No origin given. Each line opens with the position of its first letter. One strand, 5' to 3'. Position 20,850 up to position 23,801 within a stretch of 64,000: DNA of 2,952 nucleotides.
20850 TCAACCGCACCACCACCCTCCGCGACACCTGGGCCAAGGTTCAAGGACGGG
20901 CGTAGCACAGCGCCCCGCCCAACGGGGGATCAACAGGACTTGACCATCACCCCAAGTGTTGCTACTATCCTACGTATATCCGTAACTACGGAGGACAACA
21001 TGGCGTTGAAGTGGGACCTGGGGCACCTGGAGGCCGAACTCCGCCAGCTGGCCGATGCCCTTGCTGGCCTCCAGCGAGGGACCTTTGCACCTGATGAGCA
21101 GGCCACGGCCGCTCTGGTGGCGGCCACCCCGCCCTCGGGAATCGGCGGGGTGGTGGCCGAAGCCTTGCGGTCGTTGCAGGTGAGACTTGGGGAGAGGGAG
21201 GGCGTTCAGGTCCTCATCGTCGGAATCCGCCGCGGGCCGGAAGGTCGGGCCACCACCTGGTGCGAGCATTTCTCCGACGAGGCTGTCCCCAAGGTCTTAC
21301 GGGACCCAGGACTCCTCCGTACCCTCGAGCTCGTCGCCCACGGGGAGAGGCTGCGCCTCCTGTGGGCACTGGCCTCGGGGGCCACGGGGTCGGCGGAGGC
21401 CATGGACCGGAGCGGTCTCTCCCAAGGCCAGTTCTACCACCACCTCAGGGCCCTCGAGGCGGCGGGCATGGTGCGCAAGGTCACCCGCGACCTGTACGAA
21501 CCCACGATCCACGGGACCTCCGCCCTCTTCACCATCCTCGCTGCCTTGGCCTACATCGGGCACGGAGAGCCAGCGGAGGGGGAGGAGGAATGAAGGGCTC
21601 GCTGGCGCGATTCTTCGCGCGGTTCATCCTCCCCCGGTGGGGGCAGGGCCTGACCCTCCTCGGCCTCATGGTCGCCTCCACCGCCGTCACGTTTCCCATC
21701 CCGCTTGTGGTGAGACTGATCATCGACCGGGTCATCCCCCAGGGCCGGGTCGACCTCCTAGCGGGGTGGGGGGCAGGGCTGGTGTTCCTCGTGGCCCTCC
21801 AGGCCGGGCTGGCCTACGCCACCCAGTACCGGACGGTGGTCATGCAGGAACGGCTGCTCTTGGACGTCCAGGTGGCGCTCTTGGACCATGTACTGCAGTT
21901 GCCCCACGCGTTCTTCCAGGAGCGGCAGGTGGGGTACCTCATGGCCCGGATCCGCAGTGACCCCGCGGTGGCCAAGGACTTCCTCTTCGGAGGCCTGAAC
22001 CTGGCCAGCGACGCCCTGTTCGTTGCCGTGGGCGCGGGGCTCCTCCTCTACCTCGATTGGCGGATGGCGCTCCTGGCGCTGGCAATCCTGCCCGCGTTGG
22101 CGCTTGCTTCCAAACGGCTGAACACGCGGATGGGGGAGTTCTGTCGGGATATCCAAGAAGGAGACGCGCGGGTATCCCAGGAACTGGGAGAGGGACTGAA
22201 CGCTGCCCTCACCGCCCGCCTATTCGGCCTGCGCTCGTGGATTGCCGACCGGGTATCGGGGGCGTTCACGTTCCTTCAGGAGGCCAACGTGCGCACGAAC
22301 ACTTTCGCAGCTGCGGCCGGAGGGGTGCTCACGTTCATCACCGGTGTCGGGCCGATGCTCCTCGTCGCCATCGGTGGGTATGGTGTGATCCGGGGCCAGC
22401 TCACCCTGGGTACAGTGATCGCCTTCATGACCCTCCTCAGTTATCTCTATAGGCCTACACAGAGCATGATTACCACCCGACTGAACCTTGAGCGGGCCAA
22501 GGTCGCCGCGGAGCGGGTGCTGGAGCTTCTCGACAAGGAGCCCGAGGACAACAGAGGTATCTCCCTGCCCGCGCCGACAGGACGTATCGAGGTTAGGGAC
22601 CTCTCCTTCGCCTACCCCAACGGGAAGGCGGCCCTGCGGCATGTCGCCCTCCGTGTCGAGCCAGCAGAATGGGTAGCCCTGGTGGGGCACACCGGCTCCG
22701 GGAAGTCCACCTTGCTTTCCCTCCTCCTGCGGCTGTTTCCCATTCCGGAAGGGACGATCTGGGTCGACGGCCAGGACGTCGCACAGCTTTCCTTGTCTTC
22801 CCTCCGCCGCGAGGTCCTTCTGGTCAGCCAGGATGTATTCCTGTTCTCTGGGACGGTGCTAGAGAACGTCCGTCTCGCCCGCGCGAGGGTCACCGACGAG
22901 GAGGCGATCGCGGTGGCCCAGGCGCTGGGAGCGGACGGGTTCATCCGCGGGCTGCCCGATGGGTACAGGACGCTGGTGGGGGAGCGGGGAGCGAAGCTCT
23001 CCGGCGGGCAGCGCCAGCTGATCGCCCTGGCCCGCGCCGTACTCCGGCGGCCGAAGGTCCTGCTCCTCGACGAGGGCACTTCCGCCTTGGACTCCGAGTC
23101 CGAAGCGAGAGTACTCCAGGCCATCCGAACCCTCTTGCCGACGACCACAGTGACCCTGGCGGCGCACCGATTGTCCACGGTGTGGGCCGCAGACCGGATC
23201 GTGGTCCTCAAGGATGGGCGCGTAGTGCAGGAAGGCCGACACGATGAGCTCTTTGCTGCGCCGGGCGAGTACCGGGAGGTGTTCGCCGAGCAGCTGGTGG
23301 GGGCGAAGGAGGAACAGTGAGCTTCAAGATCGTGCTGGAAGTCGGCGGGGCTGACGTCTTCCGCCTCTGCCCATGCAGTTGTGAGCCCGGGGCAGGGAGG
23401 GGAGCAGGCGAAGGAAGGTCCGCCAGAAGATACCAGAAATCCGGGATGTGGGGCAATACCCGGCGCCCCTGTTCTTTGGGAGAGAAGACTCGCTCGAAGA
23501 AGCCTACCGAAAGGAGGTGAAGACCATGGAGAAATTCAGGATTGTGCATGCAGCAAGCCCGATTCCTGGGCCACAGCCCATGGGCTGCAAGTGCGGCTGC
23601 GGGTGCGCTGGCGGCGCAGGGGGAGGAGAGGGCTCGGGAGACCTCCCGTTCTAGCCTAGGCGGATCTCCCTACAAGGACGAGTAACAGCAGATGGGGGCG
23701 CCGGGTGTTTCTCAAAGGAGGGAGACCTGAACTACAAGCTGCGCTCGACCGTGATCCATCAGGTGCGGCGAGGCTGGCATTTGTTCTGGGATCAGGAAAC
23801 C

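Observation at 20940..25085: Compact radical-SAM RiPP-style cluster with an unfamiliar CxCxCxC-(Gly/Ala)n-acidic core peptide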

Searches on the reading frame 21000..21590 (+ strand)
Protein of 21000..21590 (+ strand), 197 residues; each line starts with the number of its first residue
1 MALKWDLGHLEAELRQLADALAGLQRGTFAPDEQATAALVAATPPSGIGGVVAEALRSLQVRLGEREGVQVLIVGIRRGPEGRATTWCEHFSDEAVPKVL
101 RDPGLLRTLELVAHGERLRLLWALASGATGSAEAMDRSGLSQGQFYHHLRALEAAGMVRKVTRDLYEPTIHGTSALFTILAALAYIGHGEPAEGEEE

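Call 5: search_protein_families(library=pfam, proteins=[window:21000-21590:+], max_evalue=0.01)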
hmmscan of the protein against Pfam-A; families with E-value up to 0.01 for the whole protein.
window:21000-21590:+ (197 aa): 3 families
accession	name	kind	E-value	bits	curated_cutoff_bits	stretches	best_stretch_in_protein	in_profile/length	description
PF12840.13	HTH_20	-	9e-09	35.6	27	1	113-161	2-51/51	Helix-turn-helix domain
PF01022.26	HTH_5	-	1.3e-05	25.4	22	1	117-160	4-47/47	Bacterial regulatory protein, arsR family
PF09339.16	HTH_IclR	-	0.0018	18.4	22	1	118-160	6-50/52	IclR helix-turn-helix domain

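Call 6: search_protein_families(library=ncbifam, proteins=[window:21000-21590:+], max_evalue=0.01)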
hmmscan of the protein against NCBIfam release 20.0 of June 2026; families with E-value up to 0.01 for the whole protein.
window:21000-21590:+ (197 aa): 1 family
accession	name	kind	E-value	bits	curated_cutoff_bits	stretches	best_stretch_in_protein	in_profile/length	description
NF033788.1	HTH_metalloreg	subfamily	6.8e-07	29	55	1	107-160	3-57/77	metalloregulator ArsR/SmtB family transcription factor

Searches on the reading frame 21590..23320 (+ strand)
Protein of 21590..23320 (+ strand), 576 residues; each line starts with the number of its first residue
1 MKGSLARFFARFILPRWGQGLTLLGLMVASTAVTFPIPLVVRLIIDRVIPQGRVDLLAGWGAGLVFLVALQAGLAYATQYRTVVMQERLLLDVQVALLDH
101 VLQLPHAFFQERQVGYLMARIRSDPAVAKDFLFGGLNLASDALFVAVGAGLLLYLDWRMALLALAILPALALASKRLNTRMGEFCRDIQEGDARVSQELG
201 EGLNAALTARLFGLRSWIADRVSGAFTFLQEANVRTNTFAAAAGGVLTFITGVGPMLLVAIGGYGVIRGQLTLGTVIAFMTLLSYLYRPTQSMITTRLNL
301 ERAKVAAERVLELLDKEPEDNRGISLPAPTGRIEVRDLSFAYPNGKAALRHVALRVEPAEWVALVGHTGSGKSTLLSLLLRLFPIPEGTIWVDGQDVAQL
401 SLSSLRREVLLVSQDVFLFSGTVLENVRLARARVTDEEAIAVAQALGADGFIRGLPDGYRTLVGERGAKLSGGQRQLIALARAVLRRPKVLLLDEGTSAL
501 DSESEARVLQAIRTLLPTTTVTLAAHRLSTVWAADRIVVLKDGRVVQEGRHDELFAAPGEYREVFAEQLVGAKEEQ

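Call 5: search_protein_families(library=pfam, proteins=[window:21590-23317:+], max_evalue=0.01)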
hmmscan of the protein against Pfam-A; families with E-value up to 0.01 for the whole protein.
window:21590-23317:+ (576 aa): 7 families
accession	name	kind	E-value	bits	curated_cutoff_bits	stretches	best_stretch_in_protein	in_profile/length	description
PF00664.28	ABC_membrane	-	2e-30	106.9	28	1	26-289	7-273/274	ABC transporter transmembrane region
PF00005.33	ABC_tran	-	2.2e-30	106.5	25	1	349-497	1-136/137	ABC transporter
PF02463.25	SMC_N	-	3.1e-06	27.2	40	1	391-539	112-210/220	RecF/RecN/SMC N terminal domain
PF13304.12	AAA_21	-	0.0013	19.3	27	0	363-385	3-25/304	AAA domain, putative AbiEii toxin, Type IV TA system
PF13401.12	AAA_22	-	0.0019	19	27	0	362-410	8-55/130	AAA domain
PF13555.12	AAA_29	-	0.0024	18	27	1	354-376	17-39/61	P-loop containing region of AAA domain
PF13191.12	AAA_16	-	0.01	16.8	32.6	1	357-514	23-157/167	AAA ATPase domain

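Call 6: search_protein_families(library=ncbifam, proteins=[window:21590-23317:+], max_evalue=0.01)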
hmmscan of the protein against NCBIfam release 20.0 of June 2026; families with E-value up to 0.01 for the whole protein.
window:21590-23317:+ (576 aa): 184 families (the best 25 are shown)
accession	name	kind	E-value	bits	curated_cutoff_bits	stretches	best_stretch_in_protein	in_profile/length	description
TIGR02203.1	MsbA_lipidA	equivalog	2.1e-113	379.8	602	1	25-565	22-566/572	lipid A export permease/ATP-binding protein MsbA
TIGR02204.1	MsbA_rel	hypoth_equivalog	5.8e-106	355.4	780.4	1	10-566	10-573/576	ABC transporter, permease/ATP-binding protein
NF052233.1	CphA_assoc_ABC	equivalog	4.8e-102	342.6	880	1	10-575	176-750/766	cyanophycin metabolism-associated ABC transporter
TIGR03797.1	NHLM_micro_ABC2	equivalog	6.6e-97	325.6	709.4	1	22-568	140-685/686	NHLP bacteriocin export ABC transporter permease/ATPase subunit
TIGR01846.1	type_I_sec_HlyB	subfamily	9.5e-97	324.9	725.55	1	25-568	146-692/694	type I secretion system permease/ATPase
TIGR03375.1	type_I_sec_LssB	subfamily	7e-96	322.1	693.1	1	35-556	166-690/696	type I secretion system permease/ATPase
TIGR00958.1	3a01208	subfamily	5.4e-95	319.2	874.6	1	17-563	160-709/711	antigen peptide transporter 2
TIGR03796.1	NHLM_micro_ABC1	equivalog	1e-93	314.9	853.3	1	30-564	166-708/710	NHLP family bacteriocin export ABC transporter peptidase/permease/ATPase subunit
NF008056.1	PRK10790.1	equivalog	4.1e-89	299.7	746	1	22-573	28-580/584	SmdB family multidrug efflux ABC transporter permease/ATP-binding protein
NF008381.0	PRK11176.1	equivalog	6.8e-89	298.8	867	1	21-568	29-579/582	lipid A ABC transporter ATP-binding protein/permease MsbA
NF045513.1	HepA_fam_ABC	equivalog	3.8e-88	296.4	725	1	64-563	101-604/610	heterocyst formation ABC transporter subunit HepA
NF010178.0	PRK13657.1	equivalog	6.1e-83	279.2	733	1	27-573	28-575/588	glucan ABC transporter ATP-binding protein/ permease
TIGR01193.1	bacteriocin_ABC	subfamily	1.2e-81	275.3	523.85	1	40-565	178-706/708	peptide cleavage/export ABC transporter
NF008055.0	PRK10789.1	equivalog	4.8e-77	259.7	845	1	16-572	14-575/590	SmdA family multidrug ABC transporter permease/ATP-binding protein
TIGR01842.1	type_I_sec_PrtD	subfamily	3.8e-68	230.4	510.15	1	38-555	26-541/544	type I secretion system permease/ATPase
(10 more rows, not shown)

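Call 49: find_encoding_contigs(protein=window:21590-23320:+, flank=3000, max_places=3)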
Protein window:21590-23320:+ (576 aa): 4 contigs read that carry it; 1 place shown.
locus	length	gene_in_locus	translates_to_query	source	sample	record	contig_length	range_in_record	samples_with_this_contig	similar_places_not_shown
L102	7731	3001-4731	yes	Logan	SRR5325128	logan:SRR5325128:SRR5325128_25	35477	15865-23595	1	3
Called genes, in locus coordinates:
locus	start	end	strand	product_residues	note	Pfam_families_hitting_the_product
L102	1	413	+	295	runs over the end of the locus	PF00350:Dynamin_N (weak), PF01926:MMR_HSR1, PF02421:FeoB_N, PF04548:AIG1, PF07650:KH_2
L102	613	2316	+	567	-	PF00749:tRNA-synt_1c, PF03950:tRNA-synt_1c_C, PF20974:tRNA-synt_1c_C2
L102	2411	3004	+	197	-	PF01022:HTH_5 (faint), PF12840:HTH_20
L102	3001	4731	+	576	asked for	PF00664:ABC_membrane, PF00005:ABC_tran, PF02463:SMC_N (faint)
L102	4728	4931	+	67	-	-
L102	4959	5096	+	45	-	-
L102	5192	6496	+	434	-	PF04055:Radical_SAM, PF13353:Fer4_12 (weak), PF13186:SPASM (weak)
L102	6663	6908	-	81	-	PF07927:HicA_toxin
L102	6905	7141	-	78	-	PF15919:HicB_lk_antitox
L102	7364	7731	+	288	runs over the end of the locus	-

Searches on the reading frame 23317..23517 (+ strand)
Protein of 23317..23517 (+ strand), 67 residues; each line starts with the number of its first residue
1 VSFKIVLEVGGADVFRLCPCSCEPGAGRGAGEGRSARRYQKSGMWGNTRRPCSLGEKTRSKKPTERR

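Call 5: search_protein_families(library=pfam, proteins=[window:23317-23517:+], max_evalue=0.01)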
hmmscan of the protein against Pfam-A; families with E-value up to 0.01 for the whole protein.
window:23317-23517:+ (67 aa): 0 families

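Call 22: search_protein_families(library=ncbifam, proteins=[window:23317-23517:+], max_evalue=10)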
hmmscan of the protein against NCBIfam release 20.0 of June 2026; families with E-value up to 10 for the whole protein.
seq(67 aa): 1 family
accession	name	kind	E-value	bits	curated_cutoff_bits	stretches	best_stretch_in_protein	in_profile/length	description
NF045558.1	StsA_sacti_RiPP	equivalog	0.028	14.3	42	1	19-34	21-36/38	StsA family sactipeptide RiPP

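Call 51: find_homologous_proteins(query=window:23317-23517:+, max_evalue=10)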
Query window:23317-23517:+ (67 aa): 2 proteins with E <= 10 among 2 candidates.
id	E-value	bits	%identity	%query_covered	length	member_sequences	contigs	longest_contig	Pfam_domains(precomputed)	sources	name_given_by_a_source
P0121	1.5e-31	125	91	99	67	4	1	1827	-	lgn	-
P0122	1.6e-10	59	93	45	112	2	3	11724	-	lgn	-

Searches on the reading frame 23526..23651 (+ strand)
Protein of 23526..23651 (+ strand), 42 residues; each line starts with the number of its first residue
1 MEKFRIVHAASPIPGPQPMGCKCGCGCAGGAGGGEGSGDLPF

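Call 5: search_protein_families(library=pfam, proteins=[window:23526-23651:+], max_evalue=0.01)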
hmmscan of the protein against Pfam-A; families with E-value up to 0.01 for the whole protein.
window:23526-23651:+ (42 aa): 0 families

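Call 6: search_protein_families(library=ncbifam, proteins=[window:23526-23651:+], max_evalue=0.01)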
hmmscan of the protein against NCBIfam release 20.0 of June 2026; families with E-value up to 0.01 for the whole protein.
window:23526-23651:+ (42 aa): 0 families

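Call 8: find_homologous_proteins(query=window:23526-23651:+, max_evalue=10)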
Query window:23526-23651:+: 1 candidates shared short words with the query, none scored E <= 10.

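Call 22: search_protein_families(library=ncbifam, proteins=[window:23526-23651:+], max_evalue=10)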
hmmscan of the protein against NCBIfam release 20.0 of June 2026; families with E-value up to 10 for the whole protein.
seq(42 aa): 1 family
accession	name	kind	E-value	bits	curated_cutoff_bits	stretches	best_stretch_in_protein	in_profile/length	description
NF045558.1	StsA_sacti_RiPP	equivalog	0.85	9.6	42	1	19-36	20-37/38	StsA family sactipeptide RiPP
